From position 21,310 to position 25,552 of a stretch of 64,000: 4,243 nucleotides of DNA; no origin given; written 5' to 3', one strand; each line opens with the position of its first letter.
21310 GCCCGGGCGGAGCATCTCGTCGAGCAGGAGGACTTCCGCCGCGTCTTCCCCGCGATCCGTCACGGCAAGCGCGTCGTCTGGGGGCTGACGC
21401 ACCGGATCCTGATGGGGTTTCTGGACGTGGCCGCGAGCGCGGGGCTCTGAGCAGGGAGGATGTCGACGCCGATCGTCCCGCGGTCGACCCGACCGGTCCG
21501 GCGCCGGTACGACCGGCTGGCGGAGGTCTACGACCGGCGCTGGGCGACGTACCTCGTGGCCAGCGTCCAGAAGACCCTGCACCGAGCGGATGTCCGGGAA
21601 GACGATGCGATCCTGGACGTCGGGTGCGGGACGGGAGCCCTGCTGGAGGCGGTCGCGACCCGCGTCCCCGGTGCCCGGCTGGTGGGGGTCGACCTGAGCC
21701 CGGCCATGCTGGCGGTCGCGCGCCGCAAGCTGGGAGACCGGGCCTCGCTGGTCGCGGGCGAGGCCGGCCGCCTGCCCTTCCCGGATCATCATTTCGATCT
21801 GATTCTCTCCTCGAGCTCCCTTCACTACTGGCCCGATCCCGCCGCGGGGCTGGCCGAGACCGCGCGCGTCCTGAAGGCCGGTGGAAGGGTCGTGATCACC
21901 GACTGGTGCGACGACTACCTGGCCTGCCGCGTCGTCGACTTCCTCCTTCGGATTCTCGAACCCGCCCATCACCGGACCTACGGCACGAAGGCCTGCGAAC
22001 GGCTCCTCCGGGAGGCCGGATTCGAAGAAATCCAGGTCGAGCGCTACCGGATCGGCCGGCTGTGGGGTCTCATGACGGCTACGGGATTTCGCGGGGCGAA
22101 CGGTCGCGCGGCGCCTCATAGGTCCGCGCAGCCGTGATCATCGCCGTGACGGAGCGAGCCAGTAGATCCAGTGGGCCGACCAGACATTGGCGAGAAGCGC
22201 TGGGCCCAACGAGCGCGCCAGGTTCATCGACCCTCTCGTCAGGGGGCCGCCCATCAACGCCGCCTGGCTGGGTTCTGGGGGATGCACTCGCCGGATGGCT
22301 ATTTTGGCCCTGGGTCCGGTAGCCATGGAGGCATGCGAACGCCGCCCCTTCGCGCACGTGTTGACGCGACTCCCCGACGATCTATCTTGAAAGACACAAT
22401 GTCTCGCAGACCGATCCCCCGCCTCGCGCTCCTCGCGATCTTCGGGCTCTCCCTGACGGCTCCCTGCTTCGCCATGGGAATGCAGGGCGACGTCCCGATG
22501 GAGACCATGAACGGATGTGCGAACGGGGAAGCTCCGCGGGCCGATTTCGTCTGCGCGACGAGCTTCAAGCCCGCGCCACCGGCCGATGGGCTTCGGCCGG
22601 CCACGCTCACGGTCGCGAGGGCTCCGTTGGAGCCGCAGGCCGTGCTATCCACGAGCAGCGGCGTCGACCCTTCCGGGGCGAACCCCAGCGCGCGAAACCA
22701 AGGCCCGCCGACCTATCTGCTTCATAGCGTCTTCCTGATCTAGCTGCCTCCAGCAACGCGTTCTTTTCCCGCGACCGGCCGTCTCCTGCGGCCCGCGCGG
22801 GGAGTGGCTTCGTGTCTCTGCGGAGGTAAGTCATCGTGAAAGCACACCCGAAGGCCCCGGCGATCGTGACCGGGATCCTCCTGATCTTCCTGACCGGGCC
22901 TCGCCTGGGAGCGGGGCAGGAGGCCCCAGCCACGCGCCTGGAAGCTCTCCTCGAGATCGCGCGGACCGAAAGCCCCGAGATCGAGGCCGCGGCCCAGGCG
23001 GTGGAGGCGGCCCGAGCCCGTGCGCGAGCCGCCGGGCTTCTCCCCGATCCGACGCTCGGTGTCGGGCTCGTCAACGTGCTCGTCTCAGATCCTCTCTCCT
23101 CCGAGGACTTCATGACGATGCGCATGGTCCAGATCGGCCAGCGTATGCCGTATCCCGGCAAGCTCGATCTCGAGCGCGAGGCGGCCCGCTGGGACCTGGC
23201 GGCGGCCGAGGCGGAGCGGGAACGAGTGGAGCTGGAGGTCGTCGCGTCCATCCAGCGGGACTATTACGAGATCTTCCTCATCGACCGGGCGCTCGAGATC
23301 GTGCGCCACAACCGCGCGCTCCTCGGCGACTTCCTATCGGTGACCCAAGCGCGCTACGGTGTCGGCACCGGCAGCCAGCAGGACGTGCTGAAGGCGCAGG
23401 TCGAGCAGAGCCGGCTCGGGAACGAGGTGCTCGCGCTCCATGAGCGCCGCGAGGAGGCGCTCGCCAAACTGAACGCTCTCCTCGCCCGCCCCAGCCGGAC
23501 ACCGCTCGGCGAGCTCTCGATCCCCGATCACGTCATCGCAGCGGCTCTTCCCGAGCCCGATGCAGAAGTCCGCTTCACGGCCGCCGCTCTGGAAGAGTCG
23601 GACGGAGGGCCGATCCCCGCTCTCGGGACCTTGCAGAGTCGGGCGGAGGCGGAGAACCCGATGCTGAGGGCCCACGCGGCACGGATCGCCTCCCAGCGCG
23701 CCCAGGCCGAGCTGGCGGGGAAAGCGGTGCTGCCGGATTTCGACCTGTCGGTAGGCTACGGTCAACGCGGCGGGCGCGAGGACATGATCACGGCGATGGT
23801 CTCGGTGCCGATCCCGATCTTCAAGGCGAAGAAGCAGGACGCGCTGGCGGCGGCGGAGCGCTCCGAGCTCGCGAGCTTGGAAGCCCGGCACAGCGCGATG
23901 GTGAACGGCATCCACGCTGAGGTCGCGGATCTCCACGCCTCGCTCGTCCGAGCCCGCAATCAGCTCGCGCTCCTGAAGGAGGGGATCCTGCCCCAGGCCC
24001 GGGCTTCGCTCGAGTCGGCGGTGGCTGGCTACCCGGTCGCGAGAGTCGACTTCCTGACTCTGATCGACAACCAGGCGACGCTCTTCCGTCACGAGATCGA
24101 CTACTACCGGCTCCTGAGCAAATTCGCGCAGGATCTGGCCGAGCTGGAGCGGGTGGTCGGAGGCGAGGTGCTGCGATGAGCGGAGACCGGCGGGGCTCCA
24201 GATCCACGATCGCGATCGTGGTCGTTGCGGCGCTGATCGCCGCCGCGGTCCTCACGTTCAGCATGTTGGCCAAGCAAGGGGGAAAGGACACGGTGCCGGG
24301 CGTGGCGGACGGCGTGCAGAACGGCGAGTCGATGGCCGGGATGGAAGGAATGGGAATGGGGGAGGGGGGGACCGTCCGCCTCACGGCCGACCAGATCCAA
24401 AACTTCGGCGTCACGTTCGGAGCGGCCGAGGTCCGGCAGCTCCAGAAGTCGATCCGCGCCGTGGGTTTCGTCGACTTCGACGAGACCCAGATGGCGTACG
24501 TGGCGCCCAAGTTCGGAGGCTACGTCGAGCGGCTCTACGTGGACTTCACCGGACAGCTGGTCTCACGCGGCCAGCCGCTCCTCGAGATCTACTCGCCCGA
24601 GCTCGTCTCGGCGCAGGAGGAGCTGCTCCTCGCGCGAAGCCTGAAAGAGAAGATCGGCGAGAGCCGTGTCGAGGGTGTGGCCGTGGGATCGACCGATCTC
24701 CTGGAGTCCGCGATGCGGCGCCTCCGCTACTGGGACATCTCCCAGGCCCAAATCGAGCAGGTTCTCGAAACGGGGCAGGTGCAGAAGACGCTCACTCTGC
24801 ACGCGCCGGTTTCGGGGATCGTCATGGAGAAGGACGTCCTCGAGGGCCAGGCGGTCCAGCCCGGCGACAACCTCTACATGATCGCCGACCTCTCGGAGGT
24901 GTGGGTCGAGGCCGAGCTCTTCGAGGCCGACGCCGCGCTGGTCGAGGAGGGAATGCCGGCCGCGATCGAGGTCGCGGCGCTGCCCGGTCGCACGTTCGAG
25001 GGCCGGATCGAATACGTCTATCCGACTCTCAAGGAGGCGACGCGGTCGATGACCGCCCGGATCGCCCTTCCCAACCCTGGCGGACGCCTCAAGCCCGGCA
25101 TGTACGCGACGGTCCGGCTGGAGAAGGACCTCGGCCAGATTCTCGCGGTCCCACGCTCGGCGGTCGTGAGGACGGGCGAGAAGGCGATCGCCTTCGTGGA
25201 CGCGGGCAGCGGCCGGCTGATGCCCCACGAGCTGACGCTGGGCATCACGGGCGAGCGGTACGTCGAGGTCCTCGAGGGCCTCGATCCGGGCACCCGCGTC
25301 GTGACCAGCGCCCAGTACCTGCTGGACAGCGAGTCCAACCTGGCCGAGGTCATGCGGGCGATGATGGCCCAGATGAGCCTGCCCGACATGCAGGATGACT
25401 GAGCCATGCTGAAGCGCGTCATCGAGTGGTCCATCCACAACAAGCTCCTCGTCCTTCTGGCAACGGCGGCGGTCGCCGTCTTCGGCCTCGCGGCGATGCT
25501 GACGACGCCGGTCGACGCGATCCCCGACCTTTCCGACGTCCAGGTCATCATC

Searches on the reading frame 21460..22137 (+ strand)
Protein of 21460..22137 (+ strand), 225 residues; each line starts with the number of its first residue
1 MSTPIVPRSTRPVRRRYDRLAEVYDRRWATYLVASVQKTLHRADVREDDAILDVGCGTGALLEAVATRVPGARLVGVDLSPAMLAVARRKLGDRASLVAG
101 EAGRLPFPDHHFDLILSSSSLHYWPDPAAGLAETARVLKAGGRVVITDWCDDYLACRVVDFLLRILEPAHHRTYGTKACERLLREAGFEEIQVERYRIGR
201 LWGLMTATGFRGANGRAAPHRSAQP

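Call 49: search_protein_families(library=pfam, proteins=[window:21460-22137:+], max_evalue=0.01)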
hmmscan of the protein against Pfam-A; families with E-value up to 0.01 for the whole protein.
window:21460-22137:+ (225 aa): 17 families
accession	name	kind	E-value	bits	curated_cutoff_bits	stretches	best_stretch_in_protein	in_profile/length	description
PF08241.18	Methyltransf_11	-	5e-27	94.8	21.2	1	52-146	1-95/95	Methyltransferase domain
PF13649.12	Methyltransf_25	-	2.5e-25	89.4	27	1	51-142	1-97/97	Methyltransferase domain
PF08242.18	Methyltransf_12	-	9.8e-21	74.8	30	1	52-144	1-98/98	Methyltransferase domain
PF13847.12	Methyltransf_31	-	1.2e-19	70.9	27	1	48-150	4-113/145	Methyltransferase domain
PF13489.12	Methyltransf_23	-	2.5e-17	63.6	27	1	45-192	20-163/164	Methyltransferase domain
PF01209.24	Ubie_methyltran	-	1.9e-16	60.5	20.1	1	37-148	37-153/233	ubiE/COQ5 methyltransferase family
PF00891.24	Methyltransf_2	-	4.7e-09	36.3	22.3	1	35-150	50-168/210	O-methyltransferase domain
PF05175.20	MTS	-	6.1e-06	26.4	23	1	46-122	30-109/170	Methyltransferase small domain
PF01728.25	FtsJ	-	8.2e-05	23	24.1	1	41-86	14-59/181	FtsJ-like methyltransferase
PF02353.26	CMAS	-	0.00046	20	27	1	35-91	50-105/273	Mycolic acid cyclopropane synthetase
PF02390.23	Methyltransf_4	-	0.00095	19.1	24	0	50-90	4-44/173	Putative methyltransferase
PF03141.22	Methyltransf_29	-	0.0012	18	23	1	35-146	104-217/506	Putative S-adenosyl-L-methionine-dependent methyltransferase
PF06325.19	PrmA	-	0.0023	17.9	22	1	45-89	159-202/296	Ribosomal protein L11 methyltransferase (PrmA)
PF01135.25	PCMT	-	0.0029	17.8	20.3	1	30-94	59-121/210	Protein-L-isoaspartate(D-aspartate) O-methyltransferase (PCMT)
PF07021.18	MetW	-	0.0029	17.7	21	1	45-146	11-107/193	Methionine biosynthesis protein MetW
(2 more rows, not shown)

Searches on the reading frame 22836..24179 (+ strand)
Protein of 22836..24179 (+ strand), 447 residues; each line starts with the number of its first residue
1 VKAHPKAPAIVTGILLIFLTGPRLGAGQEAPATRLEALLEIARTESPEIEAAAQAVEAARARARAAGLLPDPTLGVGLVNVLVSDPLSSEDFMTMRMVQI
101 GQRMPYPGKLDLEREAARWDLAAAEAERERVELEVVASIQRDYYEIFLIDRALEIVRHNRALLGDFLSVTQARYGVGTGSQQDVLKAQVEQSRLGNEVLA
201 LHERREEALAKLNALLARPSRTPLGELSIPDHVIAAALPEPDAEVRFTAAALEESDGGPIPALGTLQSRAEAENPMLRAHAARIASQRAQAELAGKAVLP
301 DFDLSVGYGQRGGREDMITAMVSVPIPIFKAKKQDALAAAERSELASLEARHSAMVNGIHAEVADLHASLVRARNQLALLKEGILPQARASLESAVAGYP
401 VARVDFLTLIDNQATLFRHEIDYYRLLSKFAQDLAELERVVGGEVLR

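Call 49: search_protein_families(library=pfam, proteins=[window:22836-24179:+], max_evalue=0.01)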
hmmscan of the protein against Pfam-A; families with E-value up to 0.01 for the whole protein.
window:22836-24179:+ (447 aa): 1 family
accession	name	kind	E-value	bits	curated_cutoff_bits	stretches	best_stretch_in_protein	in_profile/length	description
PF02321.23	OEP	-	7.4e-41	140.5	22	2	265-442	3-187/187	Outer membrane efflux protein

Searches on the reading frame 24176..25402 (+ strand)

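Call 49: search_protein_families(library=pfam, proteins=[window:24176-25402:+], max_evalue=0.01)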
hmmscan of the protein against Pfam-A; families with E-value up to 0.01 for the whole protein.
window:24176-25402:+ (408 aa): 4 families
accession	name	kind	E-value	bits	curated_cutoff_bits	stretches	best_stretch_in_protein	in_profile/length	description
PF16576.10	HlyD_D23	-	4.8e-82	274.8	30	1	88-311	1-214/214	Barrel-sandwich domain of CusB or HlyD membrane-fusion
PF13437.12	HlyD_3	-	2.2e-24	86.7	22.2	1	207-308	1-106/106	HlyD family secretion protein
PF13533.13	Biotin_lipoyl_2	-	3.5e-06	27.2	29.8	0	109-138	3-31/32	Biotin-lipoyl like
PF16572.11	HlyD_D4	-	0.002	18.4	26.4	0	135-201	1-54/55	Long alpha hairpin domain of cation efflux system protein, CusB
